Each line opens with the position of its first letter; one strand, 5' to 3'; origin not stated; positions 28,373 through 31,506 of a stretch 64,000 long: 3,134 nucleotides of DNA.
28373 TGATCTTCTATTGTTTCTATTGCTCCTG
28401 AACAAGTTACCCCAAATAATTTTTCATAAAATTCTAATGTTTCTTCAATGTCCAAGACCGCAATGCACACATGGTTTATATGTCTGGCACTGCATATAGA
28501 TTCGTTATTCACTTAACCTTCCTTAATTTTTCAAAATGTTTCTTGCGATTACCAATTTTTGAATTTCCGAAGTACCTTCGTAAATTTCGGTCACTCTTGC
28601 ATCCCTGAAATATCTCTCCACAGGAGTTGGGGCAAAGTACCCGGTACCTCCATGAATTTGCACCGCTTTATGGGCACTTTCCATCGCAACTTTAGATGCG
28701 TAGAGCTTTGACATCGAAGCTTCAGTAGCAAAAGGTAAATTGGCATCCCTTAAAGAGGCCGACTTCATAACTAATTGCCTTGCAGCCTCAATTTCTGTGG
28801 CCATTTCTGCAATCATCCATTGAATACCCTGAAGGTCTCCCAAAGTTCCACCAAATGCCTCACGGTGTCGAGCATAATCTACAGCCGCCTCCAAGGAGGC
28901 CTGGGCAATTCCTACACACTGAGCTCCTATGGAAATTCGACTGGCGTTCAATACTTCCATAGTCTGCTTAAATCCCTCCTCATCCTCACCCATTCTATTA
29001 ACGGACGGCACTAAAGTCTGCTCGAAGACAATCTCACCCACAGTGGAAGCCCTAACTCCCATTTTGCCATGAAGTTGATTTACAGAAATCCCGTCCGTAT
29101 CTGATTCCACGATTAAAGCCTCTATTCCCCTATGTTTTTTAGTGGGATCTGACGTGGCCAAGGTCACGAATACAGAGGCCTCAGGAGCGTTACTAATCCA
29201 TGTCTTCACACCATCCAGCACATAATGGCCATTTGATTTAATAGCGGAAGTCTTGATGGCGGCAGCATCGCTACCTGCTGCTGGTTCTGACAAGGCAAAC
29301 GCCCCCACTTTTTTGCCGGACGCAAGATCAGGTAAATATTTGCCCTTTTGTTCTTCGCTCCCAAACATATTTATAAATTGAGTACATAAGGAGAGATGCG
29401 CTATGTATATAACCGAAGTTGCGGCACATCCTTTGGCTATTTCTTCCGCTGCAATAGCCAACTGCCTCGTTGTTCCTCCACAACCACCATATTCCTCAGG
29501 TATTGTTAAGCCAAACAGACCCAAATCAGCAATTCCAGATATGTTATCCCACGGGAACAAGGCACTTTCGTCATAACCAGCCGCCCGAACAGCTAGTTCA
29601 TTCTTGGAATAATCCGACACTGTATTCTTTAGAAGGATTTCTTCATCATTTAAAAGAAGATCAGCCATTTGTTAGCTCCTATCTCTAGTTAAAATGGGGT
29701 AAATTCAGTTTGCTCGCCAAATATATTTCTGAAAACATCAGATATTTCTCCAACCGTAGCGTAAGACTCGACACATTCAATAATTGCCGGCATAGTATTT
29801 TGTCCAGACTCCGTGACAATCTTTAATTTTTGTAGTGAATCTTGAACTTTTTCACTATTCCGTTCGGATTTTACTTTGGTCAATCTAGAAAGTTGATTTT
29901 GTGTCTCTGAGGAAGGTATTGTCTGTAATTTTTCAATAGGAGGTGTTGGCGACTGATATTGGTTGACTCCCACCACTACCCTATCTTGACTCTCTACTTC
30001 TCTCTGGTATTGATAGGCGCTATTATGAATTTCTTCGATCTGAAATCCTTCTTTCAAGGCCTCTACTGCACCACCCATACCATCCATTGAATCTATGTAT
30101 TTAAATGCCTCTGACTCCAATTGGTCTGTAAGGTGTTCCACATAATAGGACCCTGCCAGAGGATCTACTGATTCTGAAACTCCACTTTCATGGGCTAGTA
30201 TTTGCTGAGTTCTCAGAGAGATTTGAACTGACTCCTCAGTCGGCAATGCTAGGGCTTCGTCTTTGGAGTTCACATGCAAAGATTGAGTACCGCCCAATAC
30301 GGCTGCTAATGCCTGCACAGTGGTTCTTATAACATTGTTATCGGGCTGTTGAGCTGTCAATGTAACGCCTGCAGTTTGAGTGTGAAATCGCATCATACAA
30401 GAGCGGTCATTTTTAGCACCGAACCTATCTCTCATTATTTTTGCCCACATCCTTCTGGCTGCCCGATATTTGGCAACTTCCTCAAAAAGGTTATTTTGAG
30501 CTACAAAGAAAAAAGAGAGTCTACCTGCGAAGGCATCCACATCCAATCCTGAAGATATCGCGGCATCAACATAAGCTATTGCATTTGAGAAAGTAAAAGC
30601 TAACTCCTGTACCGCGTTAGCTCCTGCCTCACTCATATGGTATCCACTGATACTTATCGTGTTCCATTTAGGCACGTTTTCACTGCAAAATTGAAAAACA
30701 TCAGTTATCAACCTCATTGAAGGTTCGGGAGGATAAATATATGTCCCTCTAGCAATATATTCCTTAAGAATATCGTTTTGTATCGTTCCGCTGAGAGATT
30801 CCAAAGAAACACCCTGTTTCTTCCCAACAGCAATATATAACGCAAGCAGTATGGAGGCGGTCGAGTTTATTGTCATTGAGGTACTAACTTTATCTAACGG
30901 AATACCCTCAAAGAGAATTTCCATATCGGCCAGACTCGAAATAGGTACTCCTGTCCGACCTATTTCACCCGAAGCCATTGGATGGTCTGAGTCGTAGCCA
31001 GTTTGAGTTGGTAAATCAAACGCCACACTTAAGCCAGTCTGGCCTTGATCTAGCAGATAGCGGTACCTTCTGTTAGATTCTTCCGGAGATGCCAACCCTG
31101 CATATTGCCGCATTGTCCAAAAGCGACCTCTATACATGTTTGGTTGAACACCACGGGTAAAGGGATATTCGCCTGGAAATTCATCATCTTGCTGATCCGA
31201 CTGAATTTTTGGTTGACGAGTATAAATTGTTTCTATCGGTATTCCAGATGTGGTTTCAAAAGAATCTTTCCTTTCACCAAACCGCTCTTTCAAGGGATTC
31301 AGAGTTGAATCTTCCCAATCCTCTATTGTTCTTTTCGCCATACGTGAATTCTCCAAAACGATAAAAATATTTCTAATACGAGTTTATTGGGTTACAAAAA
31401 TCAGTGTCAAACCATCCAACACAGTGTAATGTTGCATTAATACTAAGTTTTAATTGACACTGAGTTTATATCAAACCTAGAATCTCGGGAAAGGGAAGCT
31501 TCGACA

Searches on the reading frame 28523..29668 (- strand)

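Call 76: search_protein_families(library=pfam, proteins=[window:28523-29668:-], max_evalue=0.00001)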
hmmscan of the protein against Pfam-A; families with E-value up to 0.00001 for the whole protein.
window:28523-29668:- (381 aa): 4 families
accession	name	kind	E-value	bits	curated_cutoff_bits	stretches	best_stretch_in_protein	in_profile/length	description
PF00441.29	Acyl-CoA_dh_1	-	2.1e-51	174.4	22.4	1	231-379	2-150/150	Acyl-CoA dehydrogenase, C-terminal domain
PF02771.21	Acyl-CoA_dh_N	-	5.3e-32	111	22.9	1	8-119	2-113/113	Acyl-CoA dehydrogenase, N-terminal domain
PF08028.16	Acyl-CoA_dh_2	-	1.3e-26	93.9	22.7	1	246-367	2-133/134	Acyl-CoA dehydrogenase, C-terminal domain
PF02770.24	Acyl-CoA_dh_M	-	1.7e-25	89.4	33.3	1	123-217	1-96/97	Acyl-CoA dehydrogenase, middle domain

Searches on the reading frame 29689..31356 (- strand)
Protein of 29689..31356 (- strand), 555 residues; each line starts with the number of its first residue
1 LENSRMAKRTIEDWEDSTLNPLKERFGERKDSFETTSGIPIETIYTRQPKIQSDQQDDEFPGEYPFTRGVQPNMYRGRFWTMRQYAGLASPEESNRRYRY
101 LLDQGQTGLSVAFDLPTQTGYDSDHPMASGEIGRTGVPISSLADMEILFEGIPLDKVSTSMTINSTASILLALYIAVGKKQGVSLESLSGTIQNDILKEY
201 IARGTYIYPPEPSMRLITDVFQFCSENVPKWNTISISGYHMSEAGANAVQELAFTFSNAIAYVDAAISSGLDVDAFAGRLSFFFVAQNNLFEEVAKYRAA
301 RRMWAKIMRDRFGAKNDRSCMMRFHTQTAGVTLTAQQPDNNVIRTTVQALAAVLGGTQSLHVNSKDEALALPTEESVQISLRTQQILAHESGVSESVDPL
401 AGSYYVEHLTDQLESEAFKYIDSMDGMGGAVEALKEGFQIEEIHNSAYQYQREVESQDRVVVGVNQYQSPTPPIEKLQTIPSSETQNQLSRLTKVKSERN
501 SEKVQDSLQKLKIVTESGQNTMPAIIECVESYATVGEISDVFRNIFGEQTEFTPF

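Call 76: search_protein_families(library=pfam, proteins=[window:29689-31356:-], max_evalue=0.00001)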
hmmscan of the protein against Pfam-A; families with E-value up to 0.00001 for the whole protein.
window:29689-31356:- (555 aa): 1 family
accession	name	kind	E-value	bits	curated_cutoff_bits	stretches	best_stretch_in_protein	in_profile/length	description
PF01642.28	MM_CoA_mutase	-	8.5e-226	750.9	22.1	1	34-547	1-512/512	Methylmalonyl-CoA mutase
